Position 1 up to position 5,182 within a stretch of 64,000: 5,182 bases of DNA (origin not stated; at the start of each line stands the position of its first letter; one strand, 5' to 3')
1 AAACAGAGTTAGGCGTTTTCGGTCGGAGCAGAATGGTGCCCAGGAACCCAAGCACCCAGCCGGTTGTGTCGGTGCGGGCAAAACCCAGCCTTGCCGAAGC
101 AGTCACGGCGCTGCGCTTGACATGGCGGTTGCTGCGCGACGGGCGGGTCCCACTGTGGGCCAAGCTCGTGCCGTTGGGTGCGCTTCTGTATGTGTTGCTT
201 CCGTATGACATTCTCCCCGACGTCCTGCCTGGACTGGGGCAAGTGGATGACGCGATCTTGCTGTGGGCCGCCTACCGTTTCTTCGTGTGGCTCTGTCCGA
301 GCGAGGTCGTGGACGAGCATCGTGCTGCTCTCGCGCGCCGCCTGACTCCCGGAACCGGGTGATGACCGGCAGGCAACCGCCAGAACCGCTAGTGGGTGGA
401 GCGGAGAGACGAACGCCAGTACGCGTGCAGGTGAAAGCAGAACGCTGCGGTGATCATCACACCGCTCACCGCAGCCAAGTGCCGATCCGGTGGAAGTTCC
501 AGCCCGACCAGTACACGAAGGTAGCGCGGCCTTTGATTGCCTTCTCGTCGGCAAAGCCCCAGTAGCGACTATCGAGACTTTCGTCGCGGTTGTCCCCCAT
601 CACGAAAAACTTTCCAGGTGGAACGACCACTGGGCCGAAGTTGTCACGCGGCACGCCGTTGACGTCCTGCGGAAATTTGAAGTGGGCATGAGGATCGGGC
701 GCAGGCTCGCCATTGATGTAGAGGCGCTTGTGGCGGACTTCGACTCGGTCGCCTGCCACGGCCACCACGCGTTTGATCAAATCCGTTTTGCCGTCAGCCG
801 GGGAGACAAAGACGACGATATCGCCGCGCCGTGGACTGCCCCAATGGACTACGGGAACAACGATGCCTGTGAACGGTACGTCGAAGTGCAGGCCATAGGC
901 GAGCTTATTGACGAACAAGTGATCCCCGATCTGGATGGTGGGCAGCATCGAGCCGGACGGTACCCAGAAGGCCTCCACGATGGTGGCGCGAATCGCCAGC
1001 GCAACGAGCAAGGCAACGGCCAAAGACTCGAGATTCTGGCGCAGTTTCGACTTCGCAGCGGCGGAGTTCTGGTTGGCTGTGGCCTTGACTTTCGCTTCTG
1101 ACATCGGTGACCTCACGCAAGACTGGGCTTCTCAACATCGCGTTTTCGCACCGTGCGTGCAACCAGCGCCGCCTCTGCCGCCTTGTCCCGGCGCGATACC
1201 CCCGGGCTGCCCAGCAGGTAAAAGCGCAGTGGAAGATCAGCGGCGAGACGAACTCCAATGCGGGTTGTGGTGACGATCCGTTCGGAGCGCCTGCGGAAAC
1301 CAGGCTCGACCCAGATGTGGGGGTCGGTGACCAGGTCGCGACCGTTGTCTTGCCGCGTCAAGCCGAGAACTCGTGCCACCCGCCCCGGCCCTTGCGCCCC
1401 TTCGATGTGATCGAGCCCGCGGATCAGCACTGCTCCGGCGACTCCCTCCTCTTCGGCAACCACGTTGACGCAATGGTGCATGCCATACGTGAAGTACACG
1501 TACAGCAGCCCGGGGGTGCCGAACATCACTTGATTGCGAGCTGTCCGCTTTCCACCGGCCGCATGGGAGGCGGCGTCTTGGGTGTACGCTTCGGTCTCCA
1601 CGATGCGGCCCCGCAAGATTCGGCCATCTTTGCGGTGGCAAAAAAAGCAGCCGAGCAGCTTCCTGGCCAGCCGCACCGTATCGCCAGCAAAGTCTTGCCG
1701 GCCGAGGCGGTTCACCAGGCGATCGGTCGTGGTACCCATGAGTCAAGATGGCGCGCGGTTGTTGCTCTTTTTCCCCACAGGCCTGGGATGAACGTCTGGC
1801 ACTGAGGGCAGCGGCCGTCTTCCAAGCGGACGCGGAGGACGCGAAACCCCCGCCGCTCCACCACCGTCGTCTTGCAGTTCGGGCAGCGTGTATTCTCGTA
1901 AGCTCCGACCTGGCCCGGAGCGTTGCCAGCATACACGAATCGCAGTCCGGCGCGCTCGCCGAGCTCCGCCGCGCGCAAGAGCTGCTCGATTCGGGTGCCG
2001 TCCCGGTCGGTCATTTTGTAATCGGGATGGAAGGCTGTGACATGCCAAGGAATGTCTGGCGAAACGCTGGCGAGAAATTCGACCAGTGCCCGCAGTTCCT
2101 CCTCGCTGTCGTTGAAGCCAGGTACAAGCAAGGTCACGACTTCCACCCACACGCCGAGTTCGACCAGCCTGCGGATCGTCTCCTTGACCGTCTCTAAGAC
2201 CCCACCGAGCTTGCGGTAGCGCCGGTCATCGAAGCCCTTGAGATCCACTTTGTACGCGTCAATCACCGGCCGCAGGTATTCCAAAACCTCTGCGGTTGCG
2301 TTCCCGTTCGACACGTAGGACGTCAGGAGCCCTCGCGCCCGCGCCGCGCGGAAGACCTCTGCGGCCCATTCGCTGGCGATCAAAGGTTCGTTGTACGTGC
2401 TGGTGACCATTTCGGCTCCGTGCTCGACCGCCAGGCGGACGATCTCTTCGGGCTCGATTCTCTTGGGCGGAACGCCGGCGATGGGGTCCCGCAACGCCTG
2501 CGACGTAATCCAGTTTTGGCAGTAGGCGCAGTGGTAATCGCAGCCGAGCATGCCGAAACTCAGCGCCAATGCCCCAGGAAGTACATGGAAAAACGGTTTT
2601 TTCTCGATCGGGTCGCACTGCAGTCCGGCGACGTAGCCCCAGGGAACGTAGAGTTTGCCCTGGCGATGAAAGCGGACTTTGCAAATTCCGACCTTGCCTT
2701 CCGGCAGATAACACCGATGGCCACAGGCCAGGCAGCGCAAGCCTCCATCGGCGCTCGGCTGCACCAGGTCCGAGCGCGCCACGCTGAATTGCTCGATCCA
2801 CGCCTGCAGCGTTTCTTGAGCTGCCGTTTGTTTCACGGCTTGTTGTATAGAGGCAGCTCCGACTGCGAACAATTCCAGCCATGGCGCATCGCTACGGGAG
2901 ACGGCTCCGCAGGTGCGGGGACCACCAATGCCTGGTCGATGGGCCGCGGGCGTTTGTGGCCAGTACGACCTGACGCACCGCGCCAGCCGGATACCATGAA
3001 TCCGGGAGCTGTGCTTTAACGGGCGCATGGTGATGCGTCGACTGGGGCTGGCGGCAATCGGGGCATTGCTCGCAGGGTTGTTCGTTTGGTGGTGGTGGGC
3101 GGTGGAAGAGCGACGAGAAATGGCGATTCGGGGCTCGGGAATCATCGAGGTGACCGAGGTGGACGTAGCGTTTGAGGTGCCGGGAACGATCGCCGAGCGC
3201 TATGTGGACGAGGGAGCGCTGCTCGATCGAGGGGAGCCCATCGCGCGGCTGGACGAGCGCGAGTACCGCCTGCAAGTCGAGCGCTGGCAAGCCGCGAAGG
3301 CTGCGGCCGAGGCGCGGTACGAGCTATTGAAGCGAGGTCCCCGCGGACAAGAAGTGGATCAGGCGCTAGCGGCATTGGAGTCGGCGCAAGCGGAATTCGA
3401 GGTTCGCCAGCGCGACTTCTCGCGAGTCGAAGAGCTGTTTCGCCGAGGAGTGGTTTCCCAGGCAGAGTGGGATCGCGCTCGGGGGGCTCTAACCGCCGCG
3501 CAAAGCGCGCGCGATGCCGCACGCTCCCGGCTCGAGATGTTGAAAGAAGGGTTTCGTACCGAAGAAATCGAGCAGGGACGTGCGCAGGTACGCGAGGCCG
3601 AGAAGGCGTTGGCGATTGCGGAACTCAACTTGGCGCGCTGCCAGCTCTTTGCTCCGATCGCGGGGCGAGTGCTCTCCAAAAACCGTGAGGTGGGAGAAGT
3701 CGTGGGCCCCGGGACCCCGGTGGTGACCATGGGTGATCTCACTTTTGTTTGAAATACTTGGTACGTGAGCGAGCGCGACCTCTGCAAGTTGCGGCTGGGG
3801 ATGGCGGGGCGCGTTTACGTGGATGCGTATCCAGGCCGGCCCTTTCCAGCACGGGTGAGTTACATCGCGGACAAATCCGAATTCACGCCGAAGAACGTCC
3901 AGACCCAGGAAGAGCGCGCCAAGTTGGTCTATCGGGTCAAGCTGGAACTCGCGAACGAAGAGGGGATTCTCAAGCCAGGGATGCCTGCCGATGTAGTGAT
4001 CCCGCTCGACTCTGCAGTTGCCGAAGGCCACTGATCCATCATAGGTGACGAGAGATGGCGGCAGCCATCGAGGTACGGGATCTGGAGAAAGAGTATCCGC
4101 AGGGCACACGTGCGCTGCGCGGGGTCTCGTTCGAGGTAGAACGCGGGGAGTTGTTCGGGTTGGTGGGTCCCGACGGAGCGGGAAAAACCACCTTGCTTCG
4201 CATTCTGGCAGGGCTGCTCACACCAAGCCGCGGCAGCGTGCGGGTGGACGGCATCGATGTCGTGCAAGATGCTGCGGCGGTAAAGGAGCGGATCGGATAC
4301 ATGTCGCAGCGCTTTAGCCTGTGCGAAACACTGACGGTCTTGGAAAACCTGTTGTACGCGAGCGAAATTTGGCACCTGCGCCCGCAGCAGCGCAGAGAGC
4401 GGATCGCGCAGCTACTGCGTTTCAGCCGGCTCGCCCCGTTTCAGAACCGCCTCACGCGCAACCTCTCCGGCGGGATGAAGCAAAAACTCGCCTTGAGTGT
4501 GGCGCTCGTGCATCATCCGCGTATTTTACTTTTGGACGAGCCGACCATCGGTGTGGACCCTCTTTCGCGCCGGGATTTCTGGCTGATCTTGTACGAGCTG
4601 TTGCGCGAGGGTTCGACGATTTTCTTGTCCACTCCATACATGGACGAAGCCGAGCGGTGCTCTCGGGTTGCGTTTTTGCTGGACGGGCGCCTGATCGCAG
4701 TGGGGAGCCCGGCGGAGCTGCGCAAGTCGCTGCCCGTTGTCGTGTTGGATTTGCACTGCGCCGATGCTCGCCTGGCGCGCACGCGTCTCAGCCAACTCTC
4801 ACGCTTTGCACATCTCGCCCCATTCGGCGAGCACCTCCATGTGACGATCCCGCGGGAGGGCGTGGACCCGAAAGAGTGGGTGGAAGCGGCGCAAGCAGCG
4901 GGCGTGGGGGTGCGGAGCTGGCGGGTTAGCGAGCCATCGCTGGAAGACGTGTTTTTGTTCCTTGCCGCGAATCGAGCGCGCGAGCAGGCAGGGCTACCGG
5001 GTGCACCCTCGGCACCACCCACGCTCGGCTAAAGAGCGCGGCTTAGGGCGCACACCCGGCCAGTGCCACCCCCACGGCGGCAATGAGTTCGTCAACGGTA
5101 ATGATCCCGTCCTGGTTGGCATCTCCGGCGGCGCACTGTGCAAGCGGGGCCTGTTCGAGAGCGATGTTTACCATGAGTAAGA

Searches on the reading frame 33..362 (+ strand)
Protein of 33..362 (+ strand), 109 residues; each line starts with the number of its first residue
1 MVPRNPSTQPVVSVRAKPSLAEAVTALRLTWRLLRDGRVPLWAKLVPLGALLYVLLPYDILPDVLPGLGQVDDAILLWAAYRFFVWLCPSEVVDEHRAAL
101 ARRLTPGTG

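Call 87: search_protein_families(library=pfam, proteins=[window:33-362:+], max_evalue=0.001)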
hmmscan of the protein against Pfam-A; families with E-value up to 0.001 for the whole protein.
window:33-362:+ (109 aa): 1 family
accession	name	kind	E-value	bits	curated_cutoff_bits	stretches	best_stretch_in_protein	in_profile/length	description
PF06803.17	DUF1232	-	3.1e-11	43.3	23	1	43-77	1-35/37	Protein of unknown function (DUF1232)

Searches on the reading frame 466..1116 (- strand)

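Call 57: search_protein_families(library=pfam, proteins=[window:466-1116:-], max_evalue=0.0001)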
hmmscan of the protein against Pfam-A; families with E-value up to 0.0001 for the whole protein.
window:466-1116:- (216 aa): 1 family
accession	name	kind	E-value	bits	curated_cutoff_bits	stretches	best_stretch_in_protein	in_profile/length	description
PF10502.14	Peptidase_S26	-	8.4e-49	166.2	22.9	1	27-203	3-168/168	Signal peptidase, peptidase S26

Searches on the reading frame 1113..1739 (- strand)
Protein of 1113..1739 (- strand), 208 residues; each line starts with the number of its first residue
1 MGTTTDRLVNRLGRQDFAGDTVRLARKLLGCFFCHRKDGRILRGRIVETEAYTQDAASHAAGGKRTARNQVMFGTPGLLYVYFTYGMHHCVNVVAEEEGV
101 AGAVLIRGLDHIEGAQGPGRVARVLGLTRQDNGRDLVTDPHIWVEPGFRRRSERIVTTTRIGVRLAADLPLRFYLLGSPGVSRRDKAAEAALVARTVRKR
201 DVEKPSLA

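Call 57: search_protein_families(library=pfam, proteins=[window:1113-1739:-], max_evalue=0.0001)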
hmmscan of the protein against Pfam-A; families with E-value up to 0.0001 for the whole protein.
window:1113-1739:- (208 aa): 1 family
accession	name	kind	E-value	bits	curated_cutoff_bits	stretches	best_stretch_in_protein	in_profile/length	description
PF02245.21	Pur_DNA_glyco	-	6.2e-53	179.3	27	1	16-178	2-180/181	Methylpurine-DNA glycosylase (MPG)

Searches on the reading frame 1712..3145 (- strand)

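Call 57: search_protein_families(library=pfam, proteins=[window:1712-3145:-], max_evalue=0.0001)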
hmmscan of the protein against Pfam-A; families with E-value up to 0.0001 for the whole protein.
window:1712-3145:- (477 aa): 1 family
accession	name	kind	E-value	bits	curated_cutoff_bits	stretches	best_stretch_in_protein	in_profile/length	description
PF04055.27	Radical_SAM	-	5.5e-22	79.1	29.5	1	201-352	6-163/166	Radical SAM superfamily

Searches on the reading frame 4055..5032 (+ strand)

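Call 57: search_protein_families(library=pfam, proteins=[window:4055-5032:+], max_evalue=0.0001)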
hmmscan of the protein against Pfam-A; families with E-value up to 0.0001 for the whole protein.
window:4055-5032:+ (325 aa): 3 families
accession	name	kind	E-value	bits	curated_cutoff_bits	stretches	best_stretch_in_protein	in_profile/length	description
PF00005.33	ABC_tran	-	3.9e-34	118.6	25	1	21-164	1-136/137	ABC transporter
PF13304.12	AAA_21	-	5.3e-11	43.6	27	1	135-193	236-297/304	AAA domain, putative AbiEii toxin, Type IV TA system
PF13732.12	DrrA1-3_C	-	1.4e-06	29.4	27.4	1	217-301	1-78/81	ATP-binding protein DrrA1-3-like, C-terminal domain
